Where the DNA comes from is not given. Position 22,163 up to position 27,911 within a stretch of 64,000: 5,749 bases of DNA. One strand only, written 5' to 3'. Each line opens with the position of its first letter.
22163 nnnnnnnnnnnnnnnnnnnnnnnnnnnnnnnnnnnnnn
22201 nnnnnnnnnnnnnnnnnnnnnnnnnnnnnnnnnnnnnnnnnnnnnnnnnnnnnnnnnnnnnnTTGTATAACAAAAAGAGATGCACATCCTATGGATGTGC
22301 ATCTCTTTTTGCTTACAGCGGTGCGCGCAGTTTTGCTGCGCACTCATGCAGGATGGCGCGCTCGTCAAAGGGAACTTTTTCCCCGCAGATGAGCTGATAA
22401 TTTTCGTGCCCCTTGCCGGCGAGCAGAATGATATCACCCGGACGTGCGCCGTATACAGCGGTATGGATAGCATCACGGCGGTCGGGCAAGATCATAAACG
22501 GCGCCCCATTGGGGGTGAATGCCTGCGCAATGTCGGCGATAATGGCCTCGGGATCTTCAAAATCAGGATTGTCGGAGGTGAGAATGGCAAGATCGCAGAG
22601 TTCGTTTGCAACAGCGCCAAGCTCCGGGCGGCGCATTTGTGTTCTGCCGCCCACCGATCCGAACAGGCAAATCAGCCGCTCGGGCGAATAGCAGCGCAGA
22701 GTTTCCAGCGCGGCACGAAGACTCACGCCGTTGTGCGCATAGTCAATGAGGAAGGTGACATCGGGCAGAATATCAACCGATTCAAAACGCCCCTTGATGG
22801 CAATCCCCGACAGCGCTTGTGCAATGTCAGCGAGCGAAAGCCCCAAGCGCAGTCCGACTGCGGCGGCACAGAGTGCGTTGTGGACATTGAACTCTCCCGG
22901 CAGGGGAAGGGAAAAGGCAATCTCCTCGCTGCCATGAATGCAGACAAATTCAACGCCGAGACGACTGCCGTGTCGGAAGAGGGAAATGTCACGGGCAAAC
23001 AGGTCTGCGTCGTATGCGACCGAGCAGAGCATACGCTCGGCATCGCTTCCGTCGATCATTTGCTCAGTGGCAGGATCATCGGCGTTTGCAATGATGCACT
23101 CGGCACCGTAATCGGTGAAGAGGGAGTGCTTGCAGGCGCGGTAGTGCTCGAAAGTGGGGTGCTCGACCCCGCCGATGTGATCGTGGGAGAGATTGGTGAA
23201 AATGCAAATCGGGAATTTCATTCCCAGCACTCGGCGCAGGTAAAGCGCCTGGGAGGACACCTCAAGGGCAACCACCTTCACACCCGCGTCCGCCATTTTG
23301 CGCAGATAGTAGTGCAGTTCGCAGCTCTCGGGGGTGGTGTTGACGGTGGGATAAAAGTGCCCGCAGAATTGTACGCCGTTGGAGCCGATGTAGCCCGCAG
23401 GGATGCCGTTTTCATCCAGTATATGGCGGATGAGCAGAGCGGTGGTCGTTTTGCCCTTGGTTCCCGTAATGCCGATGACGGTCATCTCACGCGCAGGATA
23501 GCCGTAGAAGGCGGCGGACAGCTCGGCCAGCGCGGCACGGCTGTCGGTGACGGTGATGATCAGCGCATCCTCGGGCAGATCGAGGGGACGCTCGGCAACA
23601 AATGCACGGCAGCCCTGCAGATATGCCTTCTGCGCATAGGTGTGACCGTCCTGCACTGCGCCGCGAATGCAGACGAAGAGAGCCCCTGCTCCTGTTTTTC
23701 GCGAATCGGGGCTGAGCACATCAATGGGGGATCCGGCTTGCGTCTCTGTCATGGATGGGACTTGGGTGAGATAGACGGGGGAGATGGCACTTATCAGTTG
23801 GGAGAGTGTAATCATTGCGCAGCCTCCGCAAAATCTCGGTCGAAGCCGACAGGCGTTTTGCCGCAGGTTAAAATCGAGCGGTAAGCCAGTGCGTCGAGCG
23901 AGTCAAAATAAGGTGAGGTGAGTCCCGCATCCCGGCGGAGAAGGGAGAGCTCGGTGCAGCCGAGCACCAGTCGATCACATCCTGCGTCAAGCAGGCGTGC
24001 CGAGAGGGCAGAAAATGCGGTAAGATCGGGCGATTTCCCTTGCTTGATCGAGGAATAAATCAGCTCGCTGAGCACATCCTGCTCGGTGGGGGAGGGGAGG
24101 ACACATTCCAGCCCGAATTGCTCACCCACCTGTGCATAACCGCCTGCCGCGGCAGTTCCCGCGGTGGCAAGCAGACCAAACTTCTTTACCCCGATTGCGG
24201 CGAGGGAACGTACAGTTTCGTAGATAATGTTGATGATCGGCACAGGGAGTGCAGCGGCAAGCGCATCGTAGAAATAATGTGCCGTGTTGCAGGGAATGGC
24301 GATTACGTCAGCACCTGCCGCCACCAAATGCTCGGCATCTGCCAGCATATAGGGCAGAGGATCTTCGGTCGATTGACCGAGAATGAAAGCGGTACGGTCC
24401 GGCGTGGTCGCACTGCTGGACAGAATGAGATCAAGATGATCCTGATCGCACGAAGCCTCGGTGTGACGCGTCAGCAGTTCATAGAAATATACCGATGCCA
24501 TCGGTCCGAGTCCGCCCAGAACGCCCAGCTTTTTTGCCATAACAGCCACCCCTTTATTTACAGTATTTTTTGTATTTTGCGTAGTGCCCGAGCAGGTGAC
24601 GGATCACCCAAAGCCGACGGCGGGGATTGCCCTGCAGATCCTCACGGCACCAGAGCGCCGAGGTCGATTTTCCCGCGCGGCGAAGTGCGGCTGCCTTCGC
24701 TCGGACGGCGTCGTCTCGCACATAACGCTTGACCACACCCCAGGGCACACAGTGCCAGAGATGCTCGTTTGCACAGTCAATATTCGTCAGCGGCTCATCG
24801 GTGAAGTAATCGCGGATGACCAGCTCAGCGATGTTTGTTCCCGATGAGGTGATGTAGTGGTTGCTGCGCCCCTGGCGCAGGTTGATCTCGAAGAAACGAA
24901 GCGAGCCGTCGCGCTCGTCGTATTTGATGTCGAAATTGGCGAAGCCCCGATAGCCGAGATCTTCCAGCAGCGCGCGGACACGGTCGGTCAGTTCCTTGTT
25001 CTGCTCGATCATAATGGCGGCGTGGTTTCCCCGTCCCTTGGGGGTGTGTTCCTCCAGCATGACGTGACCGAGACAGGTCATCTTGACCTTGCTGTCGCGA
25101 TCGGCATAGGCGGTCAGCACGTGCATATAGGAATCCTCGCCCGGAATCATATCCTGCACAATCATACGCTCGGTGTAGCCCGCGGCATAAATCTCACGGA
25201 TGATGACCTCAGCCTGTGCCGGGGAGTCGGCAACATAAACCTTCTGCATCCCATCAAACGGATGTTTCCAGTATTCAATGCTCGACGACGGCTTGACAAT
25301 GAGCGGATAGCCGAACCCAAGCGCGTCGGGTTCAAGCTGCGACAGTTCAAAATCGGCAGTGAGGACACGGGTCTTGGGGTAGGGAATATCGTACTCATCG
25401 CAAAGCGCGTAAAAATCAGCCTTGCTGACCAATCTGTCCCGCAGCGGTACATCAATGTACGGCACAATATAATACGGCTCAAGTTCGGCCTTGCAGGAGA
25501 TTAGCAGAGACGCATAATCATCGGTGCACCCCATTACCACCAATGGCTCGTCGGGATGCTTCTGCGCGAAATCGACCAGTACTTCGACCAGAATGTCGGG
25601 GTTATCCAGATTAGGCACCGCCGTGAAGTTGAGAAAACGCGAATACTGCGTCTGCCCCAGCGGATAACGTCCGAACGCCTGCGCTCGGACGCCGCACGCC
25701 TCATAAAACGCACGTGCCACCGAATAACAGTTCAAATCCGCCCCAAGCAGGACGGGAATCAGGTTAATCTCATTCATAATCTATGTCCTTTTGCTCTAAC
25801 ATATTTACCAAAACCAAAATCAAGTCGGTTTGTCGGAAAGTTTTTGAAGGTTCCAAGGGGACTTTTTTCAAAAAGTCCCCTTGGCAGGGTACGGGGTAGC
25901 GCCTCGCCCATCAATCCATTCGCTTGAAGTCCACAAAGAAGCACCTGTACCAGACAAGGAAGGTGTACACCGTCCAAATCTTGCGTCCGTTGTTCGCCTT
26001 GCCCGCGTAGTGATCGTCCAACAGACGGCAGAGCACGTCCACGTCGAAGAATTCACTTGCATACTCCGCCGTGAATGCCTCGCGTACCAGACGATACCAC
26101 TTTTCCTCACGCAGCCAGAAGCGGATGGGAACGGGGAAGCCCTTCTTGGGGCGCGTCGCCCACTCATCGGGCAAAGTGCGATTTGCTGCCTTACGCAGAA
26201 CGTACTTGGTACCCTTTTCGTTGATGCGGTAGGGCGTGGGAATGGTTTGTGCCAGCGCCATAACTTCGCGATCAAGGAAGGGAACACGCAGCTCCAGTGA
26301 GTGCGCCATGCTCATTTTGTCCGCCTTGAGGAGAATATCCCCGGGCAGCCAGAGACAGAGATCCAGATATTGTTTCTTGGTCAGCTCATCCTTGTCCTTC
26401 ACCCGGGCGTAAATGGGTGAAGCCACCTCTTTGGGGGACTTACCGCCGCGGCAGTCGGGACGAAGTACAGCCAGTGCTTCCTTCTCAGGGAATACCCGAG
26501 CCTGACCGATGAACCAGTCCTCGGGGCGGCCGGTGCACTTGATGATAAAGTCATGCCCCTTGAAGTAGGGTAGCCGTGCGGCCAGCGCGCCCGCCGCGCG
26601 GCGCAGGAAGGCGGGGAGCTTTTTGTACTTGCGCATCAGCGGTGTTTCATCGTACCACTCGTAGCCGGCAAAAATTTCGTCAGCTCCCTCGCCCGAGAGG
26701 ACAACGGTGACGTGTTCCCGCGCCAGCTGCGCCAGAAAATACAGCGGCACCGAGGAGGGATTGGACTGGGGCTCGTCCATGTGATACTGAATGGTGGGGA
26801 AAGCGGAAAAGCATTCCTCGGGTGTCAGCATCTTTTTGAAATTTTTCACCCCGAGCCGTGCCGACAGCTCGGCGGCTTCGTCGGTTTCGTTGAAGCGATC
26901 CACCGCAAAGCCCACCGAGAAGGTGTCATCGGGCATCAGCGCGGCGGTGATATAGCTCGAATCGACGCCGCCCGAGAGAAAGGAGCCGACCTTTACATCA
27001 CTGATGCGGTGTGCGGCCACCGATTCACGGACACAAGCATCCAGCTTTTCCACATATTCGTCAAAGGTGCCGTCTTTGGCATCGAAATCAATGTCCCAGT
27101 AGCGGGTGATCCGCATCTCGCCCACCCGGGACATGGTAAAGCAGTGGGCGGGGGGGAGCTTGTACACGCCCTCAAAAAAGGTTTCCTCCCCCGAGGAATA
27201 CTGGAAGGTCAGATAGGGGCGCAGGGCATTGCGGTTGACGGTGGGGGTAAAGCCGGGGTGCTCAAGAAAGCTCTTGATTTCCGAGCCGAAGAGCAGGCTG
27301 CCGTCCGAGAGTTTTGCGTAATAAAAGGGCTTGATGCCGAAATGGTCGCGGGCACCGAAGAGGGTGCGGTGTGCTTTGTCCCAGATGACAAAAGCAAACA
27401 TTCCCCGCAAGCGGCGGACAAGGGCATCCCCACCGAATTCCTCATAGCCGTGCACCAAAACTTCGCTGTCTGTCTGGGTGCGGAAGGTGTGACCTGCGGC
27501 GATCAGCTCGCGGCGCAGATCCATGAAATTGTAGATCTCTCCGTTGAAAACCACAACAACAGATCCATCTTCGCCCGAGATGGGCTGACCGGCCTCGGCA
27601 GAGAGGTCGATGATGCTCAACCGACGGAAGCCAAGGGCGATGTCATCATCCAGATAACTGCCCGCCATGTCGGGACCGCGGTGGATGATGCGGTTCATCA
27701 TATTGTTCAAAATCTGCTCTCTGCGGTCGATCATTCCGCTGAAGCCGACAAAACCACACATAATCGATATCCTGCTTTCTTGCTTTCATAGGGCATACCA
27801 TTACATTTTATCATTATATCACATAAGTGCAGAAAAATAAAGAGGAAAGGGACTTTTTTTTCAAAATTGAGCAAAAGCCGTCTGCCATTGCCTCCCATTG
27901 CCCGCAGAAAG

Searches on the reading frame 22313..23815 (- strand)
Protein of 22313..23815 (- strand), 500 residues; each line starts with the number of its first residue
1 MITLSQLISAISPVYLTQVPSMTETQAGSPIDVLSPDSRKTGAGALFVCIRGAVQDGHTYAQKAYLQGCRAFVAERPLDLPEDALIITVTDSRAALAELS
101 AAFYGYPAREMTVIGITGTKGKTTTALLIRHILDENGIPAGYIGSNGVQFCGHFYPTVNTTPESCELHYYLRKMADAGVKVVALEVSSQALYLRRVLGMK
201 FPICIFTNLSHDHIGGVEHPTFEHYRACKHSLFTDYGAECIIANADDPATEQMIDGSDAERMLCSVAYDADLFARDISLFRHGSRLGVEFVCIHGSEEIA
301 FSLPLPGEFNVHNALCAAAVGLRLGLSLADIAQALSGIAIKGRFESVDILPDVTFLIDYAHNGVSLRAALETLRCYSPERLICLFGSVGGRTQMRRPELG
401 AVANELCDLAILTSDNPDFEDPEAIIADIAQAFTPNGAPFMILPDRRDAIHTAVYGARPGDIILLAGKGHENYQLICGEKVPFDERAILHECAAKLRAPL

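Call 59: search_protein_families(library=ncbifam, proteins=[window:22313-23815:-], max_evalue=0.00001)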
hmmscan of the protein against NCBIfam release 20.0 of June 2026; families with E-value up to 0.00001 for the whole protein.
window:22313-23815:- (500 aa): 27 families (the best 25 are shown)
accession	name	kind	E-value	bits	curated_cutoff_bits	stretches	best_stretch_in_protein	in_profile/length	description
NF001126.0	PRK00139.1-4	equivalog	2.1e-130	435.6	373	1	25-494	17-483/486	UDP-N-acetylmuramoyl-L-alanyl-D-glutamate--2,6-diaminopimelate ligase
TIGR01085.1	murE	subfamily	5.8e-122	408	257.3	1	31-491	4-469/472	UDP-N-acetylmuramyl-tripeptide synthetase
NF008896.0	PRK11929.1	equivalog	2.6e-121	406.2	1023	1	31-493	29-498/965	bifunctional UDP-N-acetylmuramoyl-L-alanyl-D-glutamate--2,6-diaminopimelate ligase MurE/UDP-N-acetylmuramoyl-tripeptide--D-alanyl-D-alanine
NF001124.0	PRK00139.1-2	equivalog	3.1e-118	395.7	476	1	23-495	20-494/500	UDP-N-acetylmuramoyl-L-alanyl-D-glutamate--2,6-diaminopimelate ligase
NF010628.0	PRK14022.1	equivalog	1.3e-97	327.5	536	1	26-483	30-470/483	UDP-N-acetylmuramoyl-L-alanyl-D-glutamate--L-lysine ligase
NF001123.0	PRK00139.1-1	equivalog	3.6e-92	309.6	586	1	28-491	17-487/493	UDP-N-acetylmuramoyl-L-alanyl-D-glutamate--2,6-diaminopimelate ligase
NF001130.0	PRK00139.2-4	equivalog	2e-83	280.9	715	2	32-246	32-246/516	UDP-N-acetylmuramoyl-L-alanyl-D-glutamate--2,6-diaminopimelate ligase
NF001129.0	PRK00139.2-3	equivalog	1.5e-71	241.5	762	1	23-485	34-506/517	UDP-N-acetylmuramoyl-L-alanyl-D-glutamate--2,6-diaminopimelate ligase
NF001127.0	PRK00139.2-1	equivalog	1.7e-61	208.5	997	2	29-247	29-248/520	UDP-N-acetylmuramoyl-L-alanyl-D-glutamate--2,6-diaminopimelate ligase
NF001131.0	PRK00139.2-5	equivalog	2.8e-59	201.2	1000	1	31-483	36-472/483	UDP-N-acetylmuramoyl-L-alanyl-D-glutamate--2,6-diaminopimelate ligase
TIGR01143.1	murF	subfamily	1.1e-36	126.7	288.6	2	37-137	2-100/418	UDP-N-acetylmuramoyl-tripeptide--D-alanyl-D-alanine ligase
TIGR02068.2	cya_phycin_syn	equivalog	3.5e-33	114.6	850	1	109-467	477-848/862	cyanophycin synthetase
NF008041.0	PRK10773.1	equivalog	3.5e-26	92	551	2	16-137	9-126/453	UDP-N-acetylmuramoyl-tripeptide--D-alanyl-D-alanine ligase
NF053645.1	pMurC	equivalog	3.8e-25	88.5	560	2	109-264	100-241/492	pseudomurein biosynthesis peptide ligase pMurC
TIGR01082.1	murC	equivalog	7.7e-25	87.9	335.1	1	202-470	169-440/449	UDP-N-acetylmuramate--L-alanine ligase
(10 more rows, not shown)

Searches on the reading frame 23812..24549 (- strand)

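Call 59: search_protein_families(library=ncbifam, proteins=[window:23812-24549:-], max_evalue=0.00001)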
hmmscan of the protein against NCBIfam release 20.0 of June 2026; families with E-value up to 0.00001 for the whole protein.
window:23812-24549:- (245 aa): 4 families
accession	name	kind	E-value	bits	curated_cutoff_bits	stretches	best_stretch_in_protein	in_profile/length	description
NF052483.1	racemase_CuyB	equivalog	7.8e-60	202.6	190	1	8-225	1-221/225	cysteate racemase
TIGR00035.1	asp_race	subfamily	5.7e-53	179.9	93.1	1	5-226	2-224/236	amino acid racemase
NF007569.0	PRK10200.1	equivalog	1.7e-15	57.3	417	1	6-217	2-216/230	aspartate/glutamate racemase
TIGR00067.1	glut_race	equivalog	1.1e-06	28.2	146.65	1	81-205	63-187/251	glutamate racemase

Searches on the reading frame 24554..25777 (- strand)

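Call 12: search_protein_families(library=pfam, proteins=[window:24554-25777:-], max_evalue=0.00001)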
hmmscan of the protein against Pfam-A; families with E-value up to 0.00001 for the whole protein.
window:24554-25777:- (407 aa): 1 family
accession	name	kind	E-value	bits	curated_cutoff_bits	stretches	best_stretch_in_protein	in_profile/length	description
PF15632.11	ATPgrasp_Ter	-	5.4e-06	26.7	29.1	1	251-324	37-108/131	ATP-grasp in the biosynthetic pathway with Ter operon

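Call 59: search_protein_families(library=ncbifam, proteins=[window:24554-25777:-], max_evalue=0.00001)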
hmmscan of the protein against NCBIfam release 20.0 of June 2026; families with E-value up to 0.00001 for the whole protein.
window:24554-25777:- (407 aa): 1 family
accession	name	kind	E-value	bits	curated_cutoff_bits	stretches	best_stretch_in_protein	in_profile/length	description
NF009402.0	PRK12767.1-1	equivalog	2.7e-09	36.3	218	1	126-335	123-309/329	carbamoyl phosphate synthase-like protein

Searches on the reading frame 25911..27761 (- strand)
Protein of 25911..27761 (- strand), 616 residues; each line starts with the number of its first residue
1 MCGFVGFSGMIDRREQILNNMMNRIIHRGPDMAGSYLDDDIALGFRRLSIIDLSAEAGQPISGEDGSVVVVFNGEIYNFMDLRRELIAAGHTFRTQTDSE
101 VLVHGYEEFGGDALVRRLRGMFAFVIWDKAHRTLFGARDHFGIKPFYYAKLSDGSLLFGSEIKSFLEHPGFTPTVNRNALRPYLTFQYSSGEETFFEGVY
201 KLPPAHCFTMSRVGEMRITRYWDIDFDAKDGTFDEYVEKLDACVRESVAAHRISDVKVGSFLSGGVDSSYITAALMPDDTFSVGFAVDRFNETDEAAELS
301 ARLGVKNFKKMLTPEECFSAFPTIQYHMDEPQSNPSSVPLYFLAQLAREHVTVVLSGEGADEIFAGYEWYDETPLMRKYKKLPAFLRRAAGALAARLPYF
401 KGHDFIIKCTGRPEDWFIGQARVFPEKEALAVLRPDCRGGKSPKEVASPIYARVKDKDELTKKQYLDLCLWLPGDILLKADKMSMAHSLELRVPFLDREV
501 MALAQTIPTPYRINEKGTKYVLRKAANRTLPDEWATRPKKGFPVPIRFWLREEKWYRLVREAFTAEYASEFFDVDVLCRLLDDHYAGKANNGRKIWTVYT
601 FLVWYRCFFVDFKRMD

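Call 12: search_protein_families(library=pfam, proteins=[window:25911-27761:-], max_evalue=0.00001)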
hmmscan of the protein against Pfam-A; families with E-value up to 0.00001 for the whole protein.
window:25911-27761:- (616 aa): 4 families
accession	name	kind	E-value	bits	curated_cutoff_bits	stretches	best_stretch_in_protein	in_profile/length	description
PF00733.27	Asn_synthase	-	1.6e-88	298.2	21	1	240-606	2-354/354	Asparagine synthase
PF13537.11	GATase_7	-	2e-43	147.7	25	1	46-166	2-122/123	Glutamine amidotransferase domain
PF13522.11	GATase_6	-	1.2e-39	135.8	27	1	30-161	1-130/130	Glutamine amidotransferase domain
PF12481.13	DUF3700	-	5.4e-08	33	27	1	69-162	78-173/228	Aluminium induced protein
